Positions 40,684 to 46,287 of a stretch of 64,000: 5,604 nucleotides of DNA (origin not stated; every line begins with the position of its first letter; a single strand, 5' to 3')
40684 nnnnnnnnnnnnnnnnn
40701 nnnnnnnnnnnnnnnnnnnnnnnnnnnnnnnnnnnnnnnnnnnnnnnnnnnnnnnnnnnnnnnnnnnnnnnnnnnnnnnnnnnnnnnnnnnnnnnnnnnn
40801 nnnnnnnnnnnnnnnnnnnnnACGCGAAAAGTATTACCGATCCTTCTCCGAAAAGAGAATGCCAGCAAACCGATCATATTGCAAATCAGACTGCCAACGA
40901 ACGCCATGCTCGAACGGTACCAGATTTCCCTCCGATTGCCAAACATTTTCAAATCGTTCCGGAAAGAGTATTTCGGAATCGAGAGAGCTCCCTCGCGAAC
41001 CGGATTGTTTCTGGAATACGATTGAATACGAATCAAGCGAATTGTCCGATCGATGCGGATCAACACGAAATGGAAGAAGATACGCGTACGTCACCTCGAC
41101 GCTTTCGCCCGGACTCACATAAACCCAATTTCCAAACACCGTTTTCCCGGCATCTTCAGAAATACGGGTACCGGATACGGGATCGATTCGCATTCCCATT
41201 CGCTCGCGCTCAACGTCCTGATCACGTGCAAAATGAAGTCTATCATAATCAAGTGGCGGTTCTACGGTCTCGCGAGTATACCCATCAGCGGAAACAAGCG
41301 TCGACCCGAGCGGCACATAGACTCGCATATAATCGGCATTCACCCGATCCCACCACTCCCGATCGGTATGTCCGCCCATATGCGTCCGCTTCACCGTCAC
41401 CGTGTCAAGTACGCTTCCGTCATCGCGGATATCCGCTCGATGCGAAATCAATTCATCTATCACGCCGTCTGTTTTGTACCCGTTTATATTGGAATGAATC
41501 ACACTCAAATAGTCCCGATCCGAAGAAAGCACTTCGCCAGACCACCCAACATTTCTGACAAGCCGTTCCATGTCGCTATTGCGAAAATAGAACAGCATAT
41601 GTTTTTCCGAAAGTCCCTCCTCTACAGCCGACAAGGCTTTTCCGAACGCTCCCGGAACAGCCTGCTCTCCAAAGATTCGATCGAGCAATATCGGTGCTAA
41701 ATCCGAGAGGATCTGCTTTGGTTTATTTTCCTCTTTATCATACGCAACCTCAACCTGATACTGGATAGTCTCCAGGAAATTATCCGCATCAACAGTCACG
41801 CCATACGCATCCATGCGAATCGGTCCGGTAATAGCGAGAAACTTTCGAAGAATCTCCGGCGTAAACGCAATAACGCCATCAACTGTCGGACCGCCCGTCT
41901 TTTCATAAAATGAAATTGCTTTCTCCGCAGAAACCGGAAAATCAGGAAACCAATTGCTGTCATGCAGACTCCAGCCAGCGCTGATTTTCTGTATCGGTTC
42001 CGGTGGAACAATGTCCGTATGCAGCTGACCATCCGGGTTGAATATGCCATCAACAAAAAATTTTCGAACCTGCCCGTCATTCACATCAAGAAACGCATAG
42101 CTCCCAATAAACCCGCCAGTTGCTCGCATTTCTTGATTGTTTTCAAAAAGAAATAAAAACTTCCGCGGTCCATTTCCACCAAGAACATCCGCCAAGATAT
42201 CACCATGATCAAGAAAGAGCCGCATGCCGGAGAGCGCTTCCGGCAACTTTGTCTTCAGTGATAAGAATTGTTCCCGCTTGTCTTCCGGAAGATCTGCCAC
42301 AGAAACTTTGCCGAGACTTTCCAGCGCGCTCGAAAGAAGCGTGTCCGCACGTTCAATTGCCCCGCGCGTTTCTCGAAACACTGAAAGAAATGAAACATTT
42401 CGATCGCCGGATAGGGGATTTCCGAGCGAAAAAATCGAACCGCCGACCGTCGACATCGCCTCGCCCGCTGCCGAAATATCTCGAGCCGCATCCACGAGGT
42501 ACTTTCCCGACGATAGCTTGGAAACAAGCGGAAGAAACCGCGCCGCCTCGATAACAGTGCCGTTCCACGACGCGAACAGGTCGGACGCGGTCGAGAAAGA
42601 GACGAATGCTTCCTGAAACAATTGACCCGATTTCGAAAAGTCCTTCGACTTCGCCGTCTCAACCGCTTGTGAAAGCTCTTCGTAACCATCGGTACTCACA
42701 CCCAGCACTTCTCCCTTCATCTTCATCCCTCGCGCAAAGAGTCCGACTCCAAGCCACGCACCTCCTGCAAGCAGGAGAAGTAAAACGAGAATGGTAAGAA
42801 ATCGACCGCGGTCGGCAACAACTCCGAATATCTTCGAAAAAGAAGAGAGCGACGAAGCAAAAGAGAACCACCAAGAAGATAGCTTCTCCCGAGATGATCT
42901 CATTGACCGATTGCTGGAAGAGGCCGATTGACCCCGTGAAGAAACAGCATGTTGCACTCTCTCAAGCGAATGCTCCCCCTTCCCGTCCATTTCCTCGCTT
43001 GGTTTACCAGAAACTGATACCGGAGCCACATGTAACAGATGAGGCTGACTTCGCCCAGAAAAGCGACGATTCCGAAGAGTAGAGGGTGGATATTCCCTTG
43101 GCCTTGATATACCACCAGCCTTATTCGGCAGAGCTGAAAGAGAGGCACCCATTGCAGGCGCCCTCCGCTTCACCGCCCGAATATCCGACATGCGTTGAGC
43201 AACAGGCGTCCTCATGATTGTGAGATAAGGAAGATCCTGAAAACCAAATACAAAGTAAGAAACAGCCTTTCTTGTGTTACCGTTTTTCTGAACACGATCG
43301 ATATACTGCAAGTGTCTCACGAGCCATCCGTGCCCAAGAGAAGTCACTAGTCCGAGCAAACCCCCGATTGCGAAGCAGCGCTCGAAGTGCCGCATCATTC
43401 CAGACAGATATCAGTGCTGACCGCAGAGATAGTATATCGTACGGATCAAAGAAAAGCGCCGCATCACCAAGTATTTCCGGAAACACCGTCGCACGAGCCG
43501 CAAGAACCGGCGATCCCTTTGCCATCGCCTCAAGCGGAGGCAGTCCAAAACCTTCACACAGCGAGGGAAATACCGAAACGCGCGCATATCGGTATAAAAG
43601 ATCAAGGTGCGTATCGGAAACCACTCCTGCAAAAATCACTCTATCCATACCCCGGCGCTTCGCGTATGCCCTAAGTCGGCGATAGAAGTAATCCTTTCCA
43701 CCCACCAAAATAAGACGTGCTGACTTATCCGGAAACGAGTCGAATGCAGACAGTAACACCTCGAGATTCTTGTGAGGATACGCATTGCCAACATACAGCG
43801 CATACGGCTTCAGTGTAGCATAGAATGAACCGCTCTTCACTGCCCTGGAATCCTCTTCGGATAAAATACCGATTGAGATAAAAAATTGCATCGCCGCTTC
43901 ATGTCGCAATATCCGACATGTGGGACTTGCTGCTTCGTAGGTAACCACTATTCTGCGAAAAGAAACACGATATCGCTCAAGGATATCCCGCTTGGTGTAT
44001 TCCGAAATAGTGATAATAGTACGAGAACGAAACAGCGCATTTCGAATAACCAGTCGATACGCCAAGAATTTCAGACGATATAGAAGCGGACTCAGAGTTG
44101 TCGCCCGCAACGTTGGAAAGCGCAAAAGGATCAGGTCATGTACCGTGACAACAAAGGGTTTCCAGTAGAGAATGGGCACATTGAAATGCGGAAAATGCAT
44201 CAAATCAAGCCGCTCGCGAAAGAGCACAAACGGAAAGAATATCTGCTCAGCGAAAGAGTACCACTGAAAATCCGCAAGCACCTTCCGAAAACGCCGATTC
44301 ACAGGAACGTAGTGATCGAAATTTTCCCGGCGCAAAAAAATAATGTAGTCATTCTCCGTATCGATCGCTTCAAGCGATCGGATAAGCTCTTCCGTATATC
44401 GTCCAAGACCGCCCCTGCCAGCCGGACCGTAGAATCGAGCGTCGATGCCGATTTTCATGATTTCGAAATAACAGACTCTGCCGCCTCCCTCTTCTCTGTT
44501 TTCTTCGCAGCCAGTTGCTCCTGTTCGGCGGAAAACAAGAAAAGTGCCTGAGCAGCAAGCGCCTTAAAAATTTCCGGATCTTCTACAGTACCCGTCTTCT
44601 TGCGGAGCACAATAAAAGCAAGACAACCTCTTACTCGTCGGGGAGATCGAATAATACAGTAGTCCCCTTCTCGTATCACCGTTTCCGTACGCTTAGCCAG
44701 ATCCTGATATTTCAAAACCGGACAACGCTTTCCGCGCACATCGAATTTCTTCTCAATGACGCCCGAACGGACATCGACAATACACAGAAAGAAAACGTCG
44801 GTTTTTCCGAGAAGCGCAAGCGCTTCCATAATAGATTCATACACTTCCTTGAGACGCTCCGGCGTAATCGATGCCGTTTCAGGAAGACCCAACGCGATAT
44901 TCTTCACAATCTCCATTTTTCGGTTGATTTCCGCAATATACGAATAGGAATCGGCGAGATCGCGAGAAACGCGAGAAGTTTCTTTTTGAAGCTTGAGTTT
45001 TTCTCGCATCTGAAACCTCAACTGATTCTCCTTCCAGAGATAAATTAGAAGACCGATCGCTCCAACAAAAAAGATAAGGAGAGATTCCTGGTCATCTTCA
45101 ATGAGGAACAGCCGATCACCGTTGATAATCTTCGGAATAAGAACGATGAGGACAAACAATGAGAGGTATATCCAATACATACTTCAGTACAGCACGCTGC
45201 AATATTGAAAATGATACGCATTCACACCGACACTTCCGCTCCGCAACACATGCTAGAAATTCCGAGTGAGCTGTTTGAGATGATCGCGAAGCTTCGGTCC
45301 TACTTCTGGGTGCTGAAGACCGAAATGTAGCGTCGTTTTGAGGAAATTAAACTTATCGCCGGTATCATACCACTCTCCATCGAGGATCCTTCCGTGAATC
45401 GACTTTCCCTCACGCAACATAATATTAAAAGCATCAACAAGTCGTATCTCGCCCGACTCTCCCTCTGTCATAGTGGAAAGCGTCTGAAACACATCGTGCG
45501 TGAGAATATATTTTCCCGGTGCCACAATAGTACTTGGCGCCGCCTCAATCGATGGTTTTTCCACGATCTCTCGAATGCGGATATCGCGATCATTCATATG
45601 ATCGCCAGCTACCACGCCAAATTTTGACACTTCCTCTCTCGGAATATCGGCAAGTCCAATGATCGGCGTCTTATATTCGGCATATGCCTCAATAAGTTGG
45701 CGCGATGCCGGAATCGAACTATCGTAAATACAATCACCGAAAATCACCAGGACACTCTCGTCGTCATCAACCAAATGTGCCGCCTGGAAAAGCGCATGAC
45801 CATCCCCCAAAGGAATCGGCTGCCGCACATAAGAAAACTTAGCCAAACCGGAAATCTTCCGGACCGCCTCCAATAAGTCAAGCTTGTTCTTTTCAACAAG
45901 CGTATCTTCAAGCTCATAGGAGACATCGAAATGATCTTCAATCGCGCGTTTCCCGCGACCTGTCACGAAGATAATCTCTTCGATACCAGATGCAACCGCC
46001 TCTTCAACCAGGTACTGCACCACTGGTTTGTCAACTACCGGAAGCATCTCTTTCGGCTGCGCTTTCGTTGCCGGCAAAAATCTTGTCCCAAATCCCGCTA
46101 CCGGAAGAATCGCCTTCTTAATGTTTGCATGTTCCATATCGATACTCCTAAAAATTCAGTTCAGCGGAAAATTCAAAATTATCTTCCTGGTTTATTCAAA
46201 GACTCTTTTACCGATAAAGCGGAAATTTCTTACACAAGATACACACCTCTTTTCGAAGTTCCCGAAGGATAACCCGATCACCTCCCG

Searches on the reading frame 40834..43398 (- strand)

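Call 13: search_protein_families(library=pfam, proteins=[window:40834-43398:-], max_evalue=0.001)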
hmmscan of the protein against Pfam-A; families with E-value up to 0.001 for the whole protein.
window:40834-43398:- (854 aa): 1 family
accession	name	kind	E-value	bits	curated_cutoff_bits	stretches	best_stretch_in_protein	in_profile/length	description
PF13196.11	DUF4012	-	2.9e-30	106.1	28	1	409-548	1-142/144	Protein of unknown function (DUF4012)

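Call 74: search_protein_families(library=ncbifam, proteins=[window:40834-43398:-], max_evalue=0.00001)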
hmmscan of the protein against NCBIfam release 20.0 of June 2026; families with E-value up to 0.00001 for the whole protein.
window:40834-43398:- (854 aa): 0 families

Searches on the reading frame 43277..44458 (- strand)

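Call 13: search_protein_families(library=pfam, proteins=[window:43277-44458:-], max_evalue=0.001)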
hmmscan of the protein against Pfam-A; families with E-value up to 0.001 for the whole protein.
window:43277-44458:- (393 aa): 5 families
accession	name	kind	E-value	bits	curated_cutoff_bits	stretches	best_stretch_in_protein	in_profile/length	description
PF00534.26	Glycos_transf_1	-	2.9e-27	95.7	26.4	1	217-366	15-169/172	Glycosyl transferases group 1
PF13692.12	Glyco_trans_1_4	-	6.7e-23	82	27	1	218-355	2-142/142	Glycosyl transferases group 1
PF13439.12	Glyco_transf_4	-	8.1e-12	45.9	28.5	1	16-174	2-163/170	Glycosyltransferase Family 4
PF20706.3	GT4-conflict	-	6.6e-06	25.8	26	1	283-330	273-320/385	Family 4 Glycosyltransferase in conflict systems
PF13579.12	Glyco_trans_4_4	-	7e-05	23.7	29.7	1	16-172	1-154/158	Glycosyl transferase 4-like domain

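Call 74: search_protein_families(library=ncbifam, proteins=[window:43277-44458:-], max_evalue=0.00001)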
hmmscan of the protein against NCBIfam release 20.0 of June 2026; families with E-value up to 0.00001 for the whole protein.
window:43277-44458:- (393 aa): 15 families
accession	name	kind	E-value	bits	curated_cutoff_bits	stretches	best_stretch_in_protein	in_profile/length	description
TIGR04047.1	MSMEG_0565_glyc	hypoth_equivalog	4.2e-24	85.3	259.85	1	203-387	179-372/373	MSMEG_0565 family glycosyltransferase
TIGR03449.1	mycothiol_MshA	equivalog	4.3e-15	55.5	462.5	1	217-389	220-403/406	D-inositol-3-phosphate glycosyltransferase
TIGR02149.1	glgA_Coryne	subfamily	3.5e-14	52.7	302.4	1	95-388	102-389/391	glycogen synthase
TIGR04157.1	glyco_rSAM_CFB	subfamily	1.7e-13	50.3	400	1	145-332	170-341/406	TIGR04157 family glycosyltransferase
TIGR03999.1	thiol_BshA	equivalog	2.5e-11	43.1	273.7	1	188-388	170-372/375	N-acetyl-alpha-D-glucosaminyl L-malate synthase BshA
TIGR04063.1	stp3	hypoth_equivalog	8.6e-10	38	442.05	1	222-388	218-394/397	TIGR04063 family PEP-CTERM/XrtA system glycosyltransferase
TIGR03088.1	stp2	hypoth_equivalog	4.4e-09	35.9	409.05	1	233-387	210-371/374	TIGR03088 family PEP-CTERM/XrtA system glycosyltransferase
NF038295.1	EPS_HpsP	equivalog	3.3e-08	32.9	550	1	206-388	196-386/388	hormogonium polysaccharide biosynthesis glycosyltransferase HpsP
NF041010.1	glycosy_Agl16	equivalog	5.8e-08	32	575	1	217-388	179-350/352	glycosylation protein Agl16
NF038255.1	exopoly_VpsD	equivalog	9.4e-08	31.3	300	1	245-328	233-319/381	VpsD family glycosyltransferase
NF053787.1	GlcN_PG_synth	equivalog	1.7e-07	30.4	480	1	220-388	200-358/361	N-acetylglucosaminyl phosphatidylglycerol synthase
NF038298.1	EPS_HpsO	equivalog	9e-07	28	575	0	223-388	207-386/388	hormogonium polysaccharide biosynthesis glycosyltransferase HpsO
NF041876.1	EPS_EpsE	equivalog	1.2e-06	28.1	400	1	257-377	260-384/389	exopolysaccharide biosynthesis GT4 family glycosyltransferase EpsE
TIGR02468.1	sucrsPsyn_pln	equivalog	2.6e-06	25.5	1143.95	1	294-391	574-673/1051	sucrose-phosphate synthase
NF012028.0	PRK15484.1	subfamily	6.3e-06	25.5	618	1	220-335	196-321/380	lipopolysaccharide N-acetylglucosaminyltransferase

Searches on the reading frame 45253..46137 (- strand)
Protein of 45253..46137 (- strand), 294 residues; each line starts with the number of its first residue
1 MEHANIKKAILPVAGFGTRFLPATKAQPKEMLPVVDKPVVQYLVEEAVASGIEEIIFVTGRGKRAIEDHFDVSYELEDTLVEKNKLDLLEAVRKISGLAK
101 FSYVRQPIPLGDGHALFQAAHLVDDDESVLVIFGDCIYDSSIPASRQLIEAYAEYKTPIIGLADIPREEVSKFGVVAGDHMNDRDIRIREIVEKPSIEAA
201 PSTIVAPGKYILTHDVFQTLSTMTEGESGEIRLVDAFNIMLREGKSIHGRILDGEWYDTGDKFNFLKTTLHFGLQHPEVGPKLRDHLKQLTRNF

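Call 13: search_protein_families(library=pfam, proteins=[window:45253-46137:-], max_evalue=0.001)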
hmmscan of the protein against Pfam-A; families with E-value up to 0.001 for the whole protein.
window:45253-46137:- (294 aa): 2 families
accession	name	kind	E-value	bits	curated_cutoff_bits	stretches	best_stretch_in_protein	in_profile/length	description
PF00483.29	NTP_transferase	-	8.4e-34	117.7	21.2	1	9-267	2-237/245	Nucleotidyl transferase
PF12804.13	NTP_transf_3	-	0.00019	22.1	27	1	13-75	5-54/160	MobA-like NTP transferase domain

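Call 74: search_protein_families(library=ncbifam, proteins=[window:45253-46137:-], max_evalue=0.00001)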
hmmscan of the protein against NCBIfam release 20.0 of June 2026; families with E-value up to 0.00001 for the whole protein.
window:45253-46137:- (294 aa): 25 families
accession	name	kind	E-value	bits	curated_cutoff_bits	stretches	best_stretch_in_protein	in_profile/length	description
TIGR01099.1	galU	equivalog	7e-93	311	326.8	1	6-268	1-261/261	UTP--glucose-1-phosphate uridylyltransferase GalU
NF009928.0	PRK13389.1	equivalog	1.3e-57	195.3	548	1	4-289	6-296/302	UTP--glucose-1-phosphate uridylyltransferase GalU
NF007516.0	PRK10122.1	equivalog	7.6e-56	189.4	534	1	8-291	5-295/297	UTP--glucose-1-phosphate uridylyltransferase GalF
TIGR01105.1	galF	equivalog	1.5e-51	175.4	659.2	1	8-291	5-295/297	GalU regulator GalF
TIGR03992.1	Arch_glmU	subfamily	1.8e-35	122.6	292.1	2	100-268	73-223/393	bifunctional sugar-1-phosphate nucleotidylyltransferase/acetyltransferase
TIGR01208.1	rmlA_long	equivalog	2.5e-29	102.2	320.25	1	8-268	1-230/353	glucose-1-phosphate thymidylyltransferase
NF041313.1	UDPGP_AglF_Halo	equivalog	5.4e-28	98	400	2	102-260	74-222/234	UTP--glucose-1-phosphate uridylyltransferase AglF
NF041173.1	Sug_nt_acttase_Thmprot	equivalog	2e-20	73.1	600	1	8-267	2-222/405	bifunctional sugar-1-phosphate nucleotidylyltransferase/acetyltransferase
NF052502.1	man1P_GTase_Rv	exception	5.9e-16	58.3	440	1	8-268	2-226/352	mannose-1-phosphate guanylyltransferase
TIGR01207.1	rmlA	equivalog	9.9e-16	57.7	360.65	2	100-262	73-226/286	glucose-1-phosphate thymidylyltransferase RfbA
NF012024.0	PRK15480.1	equivalog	8.8e-11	41.4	588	1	6-59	3-56/292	glucose-1-phosphate thymidylyltransferase RfbA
NF049965.1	GlMnHpPGnyltfHddC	equivalog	3.4e-10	39.9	300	1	8-91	2-87/221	D-glycero-D-manno-heptose 1-phosphate guanosyltransferase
TIGR02091.1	glgC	equivalog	5.8e-10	38.8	424.9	1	13-221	7-207/364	glucose-1-phosphate adenylyltransferase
TIGR01173.1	glmU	equivalog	8.2e-10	38.1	366.85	1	12-248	6-210/452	bifunctional UDP-N-acetylglucosamine diphosphorylase/glucosamine-1-phosphate N-acetyltransferase GlmU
NF045761.1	NAMPUrTaseMurU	equivalog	2.4e-09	37.4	250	1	8-59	2-53/226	N-acetylmuramate alpha-1-phosphate uridylyltransferase MurU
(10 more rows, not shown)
